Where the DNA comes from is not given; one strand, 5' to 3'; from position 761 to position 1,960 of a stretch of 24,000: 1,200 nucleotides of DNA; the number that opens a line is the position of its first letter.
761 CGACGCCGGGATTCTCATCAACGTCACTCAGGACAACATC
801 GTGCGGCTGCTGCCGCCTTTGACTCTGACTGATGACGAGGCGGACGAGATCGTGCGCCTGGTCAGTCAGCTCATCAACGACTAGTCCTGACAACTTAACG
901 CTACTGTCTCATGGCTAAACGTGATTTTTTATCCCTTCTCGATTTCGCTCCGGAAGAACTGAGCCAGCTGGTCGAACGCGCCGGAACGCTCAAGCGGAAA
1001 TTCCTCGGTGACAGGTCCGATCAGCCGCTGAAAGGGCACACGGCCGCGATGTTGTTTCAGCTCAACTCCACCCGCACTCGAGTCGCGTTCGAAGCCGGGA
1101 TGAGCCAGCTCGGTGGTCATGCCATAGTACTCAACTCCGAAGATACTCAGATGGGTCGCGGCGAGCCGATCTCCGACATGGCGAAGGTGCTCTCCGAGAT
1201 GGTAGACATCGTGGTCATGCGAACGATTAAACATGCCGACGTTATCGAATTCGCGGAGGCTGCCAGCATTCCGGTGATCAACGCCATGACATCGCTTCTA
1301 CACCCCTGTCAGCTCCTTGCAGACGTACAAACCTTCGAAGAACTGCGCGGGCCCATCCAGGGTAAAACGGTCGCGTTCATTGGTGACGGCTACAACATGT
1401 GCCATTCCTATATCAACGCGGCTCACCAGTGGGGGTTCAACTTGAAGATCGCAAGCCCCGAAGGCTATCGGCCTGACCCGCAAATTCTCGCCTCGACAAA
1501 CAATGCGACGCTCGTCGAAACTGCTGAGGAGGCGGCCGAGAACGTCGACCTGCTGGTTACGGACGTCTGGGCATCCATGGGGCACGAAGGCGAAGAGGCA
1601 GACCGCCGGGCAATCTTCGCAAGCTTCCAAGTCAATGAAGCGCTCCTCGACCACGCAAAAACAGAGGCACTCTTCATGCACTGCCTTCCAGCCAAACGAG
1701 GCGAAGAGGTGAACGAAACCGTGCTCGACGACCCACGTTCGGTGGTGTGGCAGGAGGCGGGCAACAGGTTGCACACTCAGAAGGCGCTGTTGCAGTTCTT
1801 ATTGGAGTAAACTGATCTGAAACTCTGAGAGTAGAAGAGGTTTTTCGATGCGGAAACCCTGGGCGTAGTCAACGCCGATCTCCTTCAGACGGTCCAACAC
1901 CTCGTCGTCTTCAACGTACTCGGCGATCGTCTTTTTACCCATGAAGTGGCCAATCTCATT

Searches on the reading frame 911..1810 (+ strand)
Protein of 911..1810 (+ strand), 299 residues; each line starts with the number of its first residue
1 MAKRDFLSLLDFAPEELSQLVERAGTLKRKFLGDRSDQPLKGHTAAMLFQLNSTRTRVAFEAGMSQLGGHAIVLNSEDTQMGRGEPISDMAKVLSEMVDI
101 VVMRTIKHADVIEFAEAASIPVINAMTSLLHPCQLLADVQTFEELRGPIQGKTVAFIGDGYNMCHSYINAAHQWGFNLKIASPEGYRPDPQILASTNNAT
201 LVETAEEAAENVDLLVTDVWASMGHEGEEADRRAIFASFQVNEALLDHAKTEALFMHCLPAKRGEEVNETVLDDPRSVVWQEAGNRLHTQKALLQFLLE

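Call 64: find_encoding_contigs(protein=window:911-1810:+, flank=10000, max_places=4)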
Protein window:911-1810:+ (299 aa): 23 contigs read that carry it; 4 places shown.
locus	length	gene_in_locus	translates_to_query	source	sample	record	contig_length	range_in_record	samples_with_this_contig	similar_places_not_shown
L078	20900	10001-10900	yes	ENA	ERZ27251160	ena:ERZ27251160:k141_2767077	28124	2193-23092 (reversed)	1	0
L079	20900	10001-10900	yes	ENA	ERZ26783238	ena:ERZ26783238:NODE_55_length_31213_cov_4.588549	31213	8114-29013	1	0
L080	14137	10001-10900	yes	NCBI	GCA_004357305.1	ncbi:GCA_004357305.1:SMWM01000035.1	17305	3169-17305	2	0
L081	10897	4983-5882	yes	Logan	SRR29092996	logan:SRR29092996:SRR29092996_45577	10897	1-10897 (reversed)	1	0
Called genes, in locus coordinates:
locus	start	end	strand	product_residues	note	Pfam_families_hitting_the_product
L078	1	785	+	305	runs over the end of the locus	PF04060:FeS, PF00037:Fer4, PF12797:Fer4_2 (weak), PF12837:Fer4_6 (weak), PF13237:Fer4_10 (weak), PF14697:Fer4_21, PF13183:Fer4_8 (weak), PF13237:Fer4_10 (weak), +12 more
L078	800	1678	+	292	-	PF03116:NQR2_RnfD_RnfE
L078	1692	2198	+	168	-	PF04205:FMN_bind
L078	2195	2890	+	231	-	PF02508:Rnf-Nqr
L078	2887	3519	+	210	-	PF00730:HhH-GPD, PF00633:HHH (weak), PF10576:EndIII_4Fe-2S (faint)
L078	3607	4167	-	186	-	-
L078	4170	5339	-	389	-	PF00764:Arginosuc_synth, PF20979:Arginosuc_syn_C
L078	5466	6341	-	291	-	PF18393:MotY_N, PF00691:OmpA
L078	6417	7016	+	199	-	PF00929:RNase_T, PF16473:Rv2179c-like (faint)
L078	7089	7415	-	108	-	PF00462:Glutaredoxin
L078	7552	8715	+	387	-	PF00155:Aminotran_1_2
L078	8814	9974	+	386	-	PF00202:Aminotran_3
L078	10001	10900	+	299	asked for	PF02729:OTCace_N, PF00185:OTCace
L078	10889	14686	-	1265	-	PF07793:DUF1631, PF26671:DUF1631_2nd, PF26672:DUF1631_3rd, PF26670:DUF1631_C, PF00990:GGDEF, PF00563:EAL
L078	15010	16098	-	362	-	PF00990:GGDEF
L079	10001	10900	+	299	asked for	PF02729:OTCace_N, PF00185:OTCace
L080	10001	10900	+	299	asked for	PF02729:OTCace_N, PF00185:OTCace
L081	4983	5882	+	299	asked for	PF02729:OTCace_N, PF00185:OTCace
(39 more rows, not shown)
